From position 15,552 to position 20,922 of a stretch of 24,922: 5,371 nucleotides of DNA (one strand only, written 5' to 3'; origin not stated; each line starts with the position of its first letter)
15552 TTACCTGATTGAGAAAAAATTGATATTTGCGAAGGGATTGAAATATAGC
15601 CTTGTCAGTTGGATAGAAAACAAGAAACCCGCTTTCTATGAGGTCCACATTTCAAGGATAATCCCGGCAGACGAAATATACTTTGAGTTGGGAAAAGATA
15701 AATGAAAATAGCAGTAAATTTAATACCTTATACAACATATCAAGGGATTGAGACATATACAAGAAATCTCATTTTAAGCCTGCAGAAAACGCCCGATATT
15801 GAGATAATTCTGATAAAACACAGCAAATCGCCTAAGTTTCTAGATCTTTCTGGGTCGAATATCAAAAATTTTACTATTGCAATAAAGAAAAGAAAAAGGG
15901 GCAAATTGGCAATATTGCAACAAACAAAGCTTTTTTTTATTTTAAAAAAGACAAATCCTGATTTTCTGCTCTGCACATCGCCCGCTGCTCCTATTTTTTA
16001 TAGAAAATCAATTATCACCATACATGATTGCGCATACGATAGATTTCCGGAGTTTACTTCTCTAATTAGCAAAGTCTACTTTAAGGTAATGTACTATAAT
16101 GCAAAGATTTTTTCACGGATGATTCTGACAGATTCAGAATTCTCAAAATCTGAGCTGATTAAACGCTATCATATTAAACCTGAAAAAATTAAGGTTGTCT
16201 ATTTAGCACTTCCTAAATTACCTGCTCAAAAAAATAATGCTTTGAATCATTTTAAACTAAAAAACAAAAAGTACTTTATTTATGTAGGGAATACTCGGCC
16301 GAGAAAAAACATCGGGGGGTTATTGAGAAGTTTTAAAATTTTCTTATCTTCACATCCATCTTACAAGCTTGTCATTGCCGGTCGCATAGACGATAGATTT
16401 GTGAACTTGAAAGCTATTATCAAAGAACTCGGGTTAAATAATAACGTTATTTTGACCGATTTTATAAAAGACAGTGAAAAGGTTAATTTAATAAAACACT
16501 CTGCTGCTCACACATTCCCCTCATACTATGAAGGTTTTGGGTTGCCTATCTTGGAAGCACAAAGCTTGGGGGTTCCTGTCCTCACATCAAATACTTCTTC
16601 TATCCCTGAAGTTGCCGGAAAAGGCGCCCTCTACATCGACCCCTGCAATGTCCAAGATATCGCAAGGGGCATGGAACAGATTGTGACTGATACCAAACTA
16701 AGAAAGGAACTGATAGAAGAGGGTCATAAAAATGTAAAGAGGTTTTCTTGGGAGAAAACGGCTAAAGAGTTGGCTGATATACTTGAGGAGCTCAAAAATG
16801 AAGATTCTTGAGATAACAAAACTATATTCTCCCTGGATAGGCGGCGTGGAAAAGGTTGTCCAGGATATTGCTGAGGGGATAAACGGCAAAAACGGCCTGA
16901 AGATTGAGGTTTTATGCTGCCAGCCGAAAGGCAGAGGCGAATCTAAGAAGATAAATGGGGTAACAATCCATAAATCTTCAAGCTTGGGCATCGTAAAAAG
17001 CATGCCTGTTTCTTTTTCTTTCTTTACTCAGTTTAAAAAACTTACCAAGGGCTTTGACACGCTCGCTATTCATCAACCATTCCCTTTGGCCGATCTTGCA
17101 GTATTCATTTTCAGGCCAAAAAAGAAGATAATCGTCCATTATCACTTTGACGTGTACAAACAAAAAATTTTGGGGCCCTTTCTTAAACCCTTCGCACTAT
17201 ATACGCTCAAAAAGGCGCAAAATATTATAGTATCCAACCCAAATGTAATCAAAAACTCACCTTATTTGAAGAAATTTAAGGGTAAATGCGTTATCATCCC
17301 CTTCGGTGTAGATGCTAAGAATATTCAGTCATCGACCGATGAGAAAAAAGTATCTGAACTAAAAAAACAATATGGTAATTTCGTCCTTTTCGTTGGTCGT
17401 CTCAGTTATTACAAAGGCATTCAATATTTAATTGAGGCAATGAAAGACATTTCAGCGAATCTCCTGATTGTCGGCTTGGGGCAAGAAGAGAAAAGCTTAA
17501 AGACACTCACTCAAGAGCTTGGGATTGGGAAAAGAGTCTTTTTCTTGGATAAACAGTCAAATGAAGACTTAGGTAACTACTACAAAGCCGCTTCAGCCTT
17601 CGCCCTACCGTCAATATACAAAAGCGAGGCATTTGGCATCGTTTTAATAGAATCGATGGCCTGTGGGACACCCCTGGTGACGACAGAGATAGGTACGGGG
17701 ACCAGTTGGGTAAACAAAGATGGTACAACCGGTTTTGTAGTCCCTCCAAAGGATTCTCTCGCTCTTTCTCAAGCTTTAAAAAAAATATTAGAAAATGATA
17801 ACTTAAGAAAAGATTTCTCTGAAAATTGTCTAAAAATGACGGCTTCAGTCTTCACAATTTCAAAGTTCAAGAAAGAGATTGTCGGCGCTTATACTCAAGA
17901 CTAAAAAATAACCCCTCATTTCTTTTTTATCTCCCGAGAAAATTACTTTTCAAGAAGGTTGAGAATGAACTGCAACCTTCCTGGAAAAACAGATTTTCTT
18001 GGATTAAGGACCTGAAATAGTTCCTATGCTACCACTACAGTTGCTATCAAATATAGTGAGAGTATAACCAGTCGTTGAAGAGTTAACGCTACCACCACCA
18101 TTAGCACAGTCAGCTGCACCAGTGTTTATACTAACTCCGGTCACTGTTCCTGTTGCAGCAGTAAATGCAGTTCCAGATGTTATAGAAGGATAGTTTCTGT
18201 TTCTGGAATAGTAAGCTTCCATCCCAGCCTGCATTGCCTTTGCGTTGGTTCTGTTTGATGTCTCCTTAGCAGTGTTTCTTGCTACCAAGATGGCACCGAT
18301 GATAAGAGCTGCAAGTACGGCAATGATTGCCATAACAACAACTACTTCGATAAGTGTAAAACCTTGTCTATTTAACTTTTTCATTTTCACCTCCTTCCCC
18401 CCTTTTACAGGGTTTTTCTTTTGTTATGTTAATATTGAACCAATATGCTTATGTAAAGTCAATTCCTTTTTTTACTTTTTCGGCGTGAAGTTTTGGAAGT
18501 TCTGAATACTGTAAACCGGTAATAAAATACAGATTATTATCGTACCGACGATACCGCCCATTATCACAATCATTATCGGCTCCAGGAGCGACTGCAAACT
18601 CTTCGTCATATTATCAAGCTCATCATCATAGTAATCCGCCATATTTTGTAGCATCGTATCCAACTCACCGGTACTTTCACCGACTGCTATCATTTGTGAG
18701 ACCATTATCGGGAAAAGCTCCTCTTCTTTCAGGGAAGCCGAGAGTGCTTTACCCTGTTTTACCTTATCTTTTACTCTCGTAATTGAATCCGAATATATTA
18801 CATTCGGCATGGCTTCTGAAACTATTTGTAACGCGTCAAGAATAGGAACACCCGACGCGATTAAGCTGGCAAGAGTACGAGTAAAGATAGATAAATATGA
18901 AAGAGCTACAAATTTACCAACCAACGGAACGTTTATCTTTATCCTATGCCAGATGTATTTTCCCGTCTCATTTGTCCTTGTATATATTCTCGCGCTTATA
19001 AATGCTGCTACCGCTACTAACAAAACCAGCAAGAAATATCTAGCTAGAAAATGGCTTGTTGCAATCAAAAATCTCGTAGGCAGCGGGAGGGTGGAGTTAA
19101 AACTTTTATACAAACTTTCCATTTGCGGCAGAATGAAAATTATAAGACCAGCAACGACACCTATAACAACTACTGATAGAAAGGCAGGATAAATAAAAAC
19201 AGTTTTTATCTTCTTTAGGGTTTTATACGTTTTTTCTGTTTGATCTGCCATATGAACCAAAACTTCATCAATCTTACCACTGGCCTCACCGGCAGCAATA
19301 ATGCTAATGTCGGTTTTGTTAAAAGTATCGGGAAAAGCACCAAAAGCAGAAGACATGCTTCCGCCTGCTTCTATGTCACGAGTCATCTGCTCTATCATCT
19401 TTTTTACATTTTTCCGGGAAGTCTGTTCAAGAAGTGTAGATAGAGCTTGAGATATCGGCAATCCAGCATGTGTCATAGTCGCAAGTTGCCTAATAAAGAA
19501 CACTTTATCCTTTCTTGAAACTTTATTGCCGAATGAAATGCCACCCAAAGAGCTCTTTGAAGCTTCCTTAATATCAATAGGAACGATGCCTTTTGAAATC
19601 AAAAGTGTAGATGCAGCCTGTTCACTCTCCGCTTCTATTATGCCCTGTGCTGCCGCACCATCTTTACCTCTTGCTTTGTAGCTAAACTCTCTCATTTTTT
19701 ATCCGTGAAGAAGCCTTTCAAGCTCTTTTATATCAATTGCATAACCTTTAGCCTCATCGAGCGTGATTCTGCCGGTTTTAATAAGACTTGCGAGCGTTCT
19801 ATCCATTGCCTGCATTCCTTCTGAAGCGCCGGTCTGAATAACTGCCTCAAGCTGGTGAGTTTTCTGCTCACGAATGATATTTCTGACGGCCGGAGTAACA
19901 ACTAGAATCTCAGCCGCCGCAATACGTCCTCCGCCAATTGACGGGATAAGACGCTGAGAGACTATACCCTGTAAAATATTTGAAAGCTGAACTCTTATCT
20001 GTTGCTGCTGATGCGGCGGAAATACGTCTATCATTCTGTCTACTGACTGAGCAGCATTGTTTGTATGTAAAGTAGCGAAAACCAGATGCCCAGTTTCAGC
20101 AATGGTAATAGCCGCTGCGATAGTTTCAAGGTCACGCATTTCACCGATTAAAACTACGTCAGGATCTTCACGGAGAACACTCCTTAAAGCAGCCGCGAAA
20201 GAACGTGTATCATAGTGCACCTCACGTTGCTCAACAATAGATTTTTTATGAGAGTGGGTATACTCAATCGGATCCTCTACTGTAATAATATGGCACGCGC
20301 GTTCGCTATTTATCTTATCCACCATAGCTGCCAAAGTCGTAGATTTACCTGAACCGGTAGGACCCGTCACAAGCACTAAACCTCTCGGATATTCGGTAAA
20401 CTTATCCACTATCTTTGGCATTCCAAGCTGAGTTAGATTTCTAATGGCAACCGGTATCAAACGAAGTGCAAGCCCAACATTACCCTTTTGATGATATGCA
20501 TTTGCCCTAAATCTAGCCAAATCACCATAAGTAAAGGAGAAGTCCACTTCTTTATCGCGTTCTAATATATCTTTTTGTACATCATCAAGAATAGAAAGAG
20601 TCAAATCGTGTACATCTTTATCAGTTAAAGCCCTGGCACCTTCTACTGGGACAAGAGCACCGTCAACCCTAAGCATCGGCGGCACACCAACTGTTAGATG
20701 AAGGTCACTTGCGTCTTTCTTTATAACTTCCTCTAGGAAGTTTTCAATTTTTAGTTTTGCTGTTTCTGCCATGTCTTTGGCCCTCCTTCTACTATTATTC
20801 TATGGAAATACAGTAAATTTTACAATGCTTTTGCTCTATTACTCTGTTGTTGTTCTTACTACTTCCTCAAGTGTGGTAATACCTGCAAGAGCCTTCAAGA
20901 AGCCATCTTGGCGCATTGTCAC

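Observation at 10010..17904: Self-contained candidate pilin O-glycosylation pathway placed between pilA and the other pilins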

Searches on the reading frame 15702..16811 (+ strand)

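Call 3: search_protein_families(library=pfam, proteins=[window:15702-16811:+], max_evalue=0.01)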
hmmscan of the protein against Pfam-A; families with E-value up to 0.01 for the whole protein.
window:15702-16811:+ (369 aa): 6 families
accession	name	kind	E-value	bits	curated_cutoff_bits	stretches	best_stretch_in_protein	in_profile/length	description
PF00534.26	Glycos_transf_1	-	6.8e-38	130.3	26.4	1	184-343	10-171/172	Glycosyl transferases group 1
PF13692.12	Glyco_trans_1_4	-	6e-23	82.1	27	1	190-330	2-142/142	Glycosyl transferases group 1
PF13439.12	Glyco_transf_4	-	2.7e-09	37.7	28.5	1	14-167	2-163/170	Glycosyltransferase Family 4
PF20706.3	GT4-conflict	-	4.9e-08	32.8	26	1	216-356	226-384/385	Family 4 Glycosyltransferase in conflict systems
PF13477.12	Glyco_trans_4_2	-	0.0023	18.5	23.4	1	17-135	10-133/139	Glycosyl transferase 4-like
PF13524.12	Glyco_trans_1_2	-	0.0043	17.5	25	1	249-358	29-143/144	Glycosyl transferase-like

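Call 21: search_protein_families(library=ncbifam, proteins=[window:15702-16811:+], max_evalue=0.01)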
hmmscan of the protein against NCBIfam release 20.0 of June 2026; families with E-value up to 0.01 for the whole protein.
window:15702-16811:+ (369 aa): 32 families (the best 25 are shown)
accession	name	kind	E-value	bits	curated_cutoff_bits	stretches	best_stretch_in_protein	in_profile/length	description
TIGR04047.1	MSMEG_0565_glyc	hypoth_equivalog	9.6e-27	94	259.85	1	146-358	147-368/373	MSMEG_0565 family glycosyltransferase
TIGR03449.1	mycothiol_MshA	equivalog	9.3e-21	74.2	462.5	1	145-363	172-402/406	D-inositol-3-phosphate glycosyltransferase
NF038295.1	EPS_HpsP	equivalog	9.9e-19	67.6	550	1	151-363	167-386/388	hormogonium polysaccharide biosynthesis glycosyltransferase HpsP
NF007396.0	PRK09922.1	equivalog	1.6e-17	63.4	385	1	3-360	5-354/361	lipopolysaccharide 1,6-galactosyltransferase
NF050063.1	ProtGlycPglJ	equivalog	2e-17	63.4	500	1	99-358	106-360/363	N-acetylgalactosamine-N,N'-diacetylbacillosaminyl-diphospho-undecaprenol 4-alpha-N-acetylgalactosaminyltransferase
TIGR03999.1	thiol_BshA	equivalog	3.6e-17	62.3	273.7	1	162-363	168-372/375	N-acetyl-alpha-D-glucosaminyl L-malate synthase BshA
NF041010.1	glycosy_Agl16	equivalog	2.5e-15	56.2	575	1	140-364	136-351/352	glycosylation protein Agl16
TIGR02149.1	glgA_Coryne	subfamily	9.5e-15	54.6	302.4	1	141-363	148-389/391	glycogen synthase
TIGR04157.1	glyco_rSAM_CFB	subfamily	2.1e-14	53.3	400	1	145-309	177-343/406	TIGR04157 family glycosyltransferase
NF047880.1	glyco_SdgA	exception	1.1e-13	50.6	800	1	128-360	260-486/488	serine-aspartate repeat adhesin O-glycosyltransferase SdgA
NF041876.1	EPS_EpsE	equivalog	6.5e-13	48.7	400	1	197-356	222-388/389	exopolysaccharide biosynthesis GT4 family glycosyltransferase EpsE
NF047684.1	TeichurnBiosyTuaC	equivalog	7.4e-13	48.2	550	1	104-363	136-388/391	teichuronic acid biosynthesis protein TuaC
NF046085.1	XrtY_assoc_Gly1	equivalog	1.9e-12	46.8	400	1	144-356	167-376/387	XrtY-associated glycosyltransferase XYAG1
NF053513.1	Gtran_IagA_BgsA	equivalog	3.5e-12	46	460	1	118-364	90-331/333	LTA glycolipid anchor biosynthesis glycosyltransferase, IagA/BgsA family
TIGR03088.1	stp2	hypoth_equivalog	6.3e-12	45.2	409.05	1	182-363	187-372/374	TIGR03088 family PEP-CTERM/XrtA system glycosyltransferase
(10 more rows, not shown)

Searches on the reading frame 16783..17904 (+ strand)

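Call 3: search_protein_families(library=pfam, proteins=[window:16783-17904:+], max_evalue=0.01)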
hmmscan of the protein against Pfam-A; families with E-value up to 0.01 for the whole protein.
window:16783-17904:+ (373 aa): 5 families
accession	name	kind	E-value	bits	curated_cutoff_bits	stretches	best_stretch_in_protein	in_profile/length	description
PF00534.26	Glycos_transf_1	-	1.3e-46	158.7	26.4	1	186-349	3-169/172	Glycosyl transferases group 1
PF13692.12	Glyco_trans_1_4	-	2.1e-33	116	27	1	201-338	4-142/142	Glycosyl transferases group 1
PF13439.12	Glyco_transf_4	-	1.6e-11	44.9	28.5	1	19-178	1-168/170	Glycosyltransferase Family 4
PF20706.3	GT4-conflict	-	0.00014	21.4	26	1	191-308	190-319/385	Family 4 Glycosyltransferase in conflict systems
PF00982.27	Glyco_transf_20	-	0.0027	16.9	32.5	1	124-221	194-298/473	Glycosyltransferase family 20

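Call 21: search_protein_families(library=ncbifam, proteins=[window:16783-17904:+], max_evalue=0.01)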
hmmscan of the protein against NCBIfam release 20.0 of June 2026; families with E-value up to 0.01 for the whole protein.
window:16783-17904:+ (373 aa): 36 families (the best 25 are shown)
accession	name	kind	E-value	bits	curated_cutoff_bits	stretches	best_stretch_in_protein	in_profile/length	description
TIGR03449.1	mycothiol_MshA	equivalog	1.1e-26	93.7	462.5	1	171-371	192-401/406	D-inositol-3-phosphate glycosyltransferase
NF041876.1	EPS_EpsE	equivalog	1.5e-24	87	400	1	165-357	184-380/389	exopolysaccharide biosynthesis GT4 family glycosyltransferase EpsE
NF050063.1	ProtGlycPglJ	equivalog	3.9e-24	85.5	500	1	69-357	63-350/363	N-acetylgalactosamine-N,N'-diacetylbacillosaminyl-diphospho-undecaprenol 4-alpha-N-acetylgalactosaminyltransferase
TIGR03999.1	thiol_BshA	equivalog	1.8e-23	83.1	273.7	1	138-366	138-366/375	N-acetyl-alpha-D-glucosaminyl L-malate synthase BshA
NF047684.1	TeichurnBiosyTuaC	equivalog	1.7e-22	79.9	550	1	141-371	161-387/391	teichuronic acid biosynthesis protein TuaC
TIGR02149.1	glgA_Coryne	subfamily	7.1e-22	78.1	302.4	1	166-370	168-387/391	glycogen synthase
NF038298.1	EPS_HpsO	equivalog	1.2e-20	73.7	575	1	139-370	141-384/388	hormogonium polysaccharide biosynthesis glycosyltransferase HpsO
TIGR03088.1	stp2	hypoth_equivalog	1.6e-19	70.2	409.05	1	168-370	161-370/374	TIGR03088 family PEP-CTERM/XrtA system glycosyltransferase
TIGR04063.1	stp3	hypoth_equivalog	3.9e-18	65.5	442.05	1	167-350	180-372/397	TIGR04063 family PEP-CTERM/XrtA system glycosyltransferase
NF041010.1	glycosy_Agl16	equivalog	1e-17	64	575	1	167-354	156-333/352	glycosylation protein Agl16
TIGR04157.1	glyco_rSAM_CFB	subfamily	3.4e-17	62.5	400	1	166-366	192-402/406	TIGR04157 family glycosyltransferase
NF012028.0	PRK15484.1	subfamily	5.6e-17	61.9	618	1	41-349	38-354/380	lipopolysaccharide N-acetylglucosaminyltransferase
NF047880.1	glyco_SdgA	exception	1.1e-16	60.5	800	1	84-359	210-477/488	serine-aspartate repeat adhesin O-glycosyltransferase SdgA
NF050056.1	ProtGlycPglH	equivalog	1.5e-16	60.5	600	1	190-366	171-346/354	GalNAc-alpha-(1->4)-GalNAc-alpha-(1->3)-diNAcBac-PP-undecaprenol alpha-1,4-N-acetyl-D-galactosaminyltransferase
NF053787.1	GlcN_PG_synth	equivalog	1.6e-16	60.1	480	1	6-342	1-330/361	N-acetylglucosaminyl phosphatidylglycerol synthase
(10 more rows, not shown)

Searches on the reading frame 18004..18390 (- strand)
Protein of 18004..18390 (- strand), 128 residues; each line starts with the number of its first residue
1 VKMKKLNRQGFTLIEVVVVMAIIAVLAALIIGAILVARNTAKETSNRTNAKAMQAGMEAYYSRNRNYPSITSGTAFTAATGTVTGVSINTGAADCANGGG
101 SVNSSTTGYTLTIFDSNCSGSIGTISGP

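Call 5: search_protein_families(library=pfam, proteins=[window:18004-18390:-], max_evalue=0.01)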
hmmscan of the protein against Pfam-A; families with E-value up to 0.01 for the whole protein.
window:18004-18390:- (128 aa): 1 family
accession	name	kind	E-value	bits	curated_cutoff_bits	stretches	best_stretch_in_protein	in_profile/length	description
PF07963.17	N_methyl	-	4.1e-08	32.9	21.2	1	7-30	3-26/27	Prokaryotic N-terminal methylation motif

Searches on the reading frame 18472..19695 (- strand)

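Call 5: search_protein_families(library=pfam, proteins=[window:18472-19695:-], max_evalue=0.01)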
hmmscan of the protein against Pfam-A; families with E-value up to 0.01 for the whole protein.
window:18472-19695:- (407 aa): 2 families
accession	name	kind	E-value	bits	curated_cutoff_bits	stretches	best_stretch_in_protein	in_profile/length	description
PF00482.28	T2SSF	-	5.9e-65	217.3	25.2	2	271-393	1-125/125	Type II secretion system (T2SS), protein F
PF20990.2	DUF2207_C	-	0.00051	20.3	33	1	32-253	38-204/247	Predicted membrane protein (DUF2207) C-terminal domain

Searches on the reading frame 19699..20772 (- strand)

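Call 5: search_protein_families(library=pfam, proteins=[window:19699-20772:-], max_evalue=0.01)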
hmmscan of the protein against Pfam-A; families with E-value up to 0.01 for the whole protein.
window:19699-20772:- (357 aa): 13 families
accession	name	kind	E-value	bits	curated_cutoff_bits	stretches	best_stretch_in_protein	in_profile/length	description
PF00437.27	T2SSE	-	2.4e-51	175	24.9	1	9-279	12-281/370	Type II/IV secretion system protein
PF13401.12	AAA_22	-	3.4e-05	24.6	27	1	129-168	4-42/130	AAA domain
PF25199.1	nSTAND_NTPase5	-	4.4e-05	23.8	34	1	126-182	37-93/145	Novel STAND NTPase 5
PF13604.12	AAA_30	-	6.3e-05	23.2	27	1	121-212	9-97/191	AAA domain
PF13191.12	AAA_16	-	0.00011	23.1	32.6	1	129-187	24-66/167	AAA ATPase domain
PF00265.24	TK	-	0.00023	21.5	20.6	1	132-236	3-112/176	Thymidine kinase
PF13555.12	AAA_29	-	0.00025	21.2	27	1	129-150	21-42/61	P-loop containing region of AAA domain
PF13476.12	AAA_23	-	0.0014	19.7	27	1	130-150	19-39/201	AAA domain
PF13173.12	AAA_14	-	0.0018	18.7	27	1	132-179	4-54/129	AAA domain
PF01935.23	DUF87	-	0.0019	18.8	23.2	1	134-175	27-68/220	Helicase HerA, central domain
PF03266.21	NTPase_1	-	0.006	16.9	23.9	0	133-157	2-26/168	NTPase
PF20720.3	nSTAND3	-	0.008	16.3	27.2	0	131-171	18-57/155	Novel STAND NTPase 3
PF06414.18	Zeta_toxin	-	0.0082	16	22.3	0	132-184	18-69/199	Zeta toxin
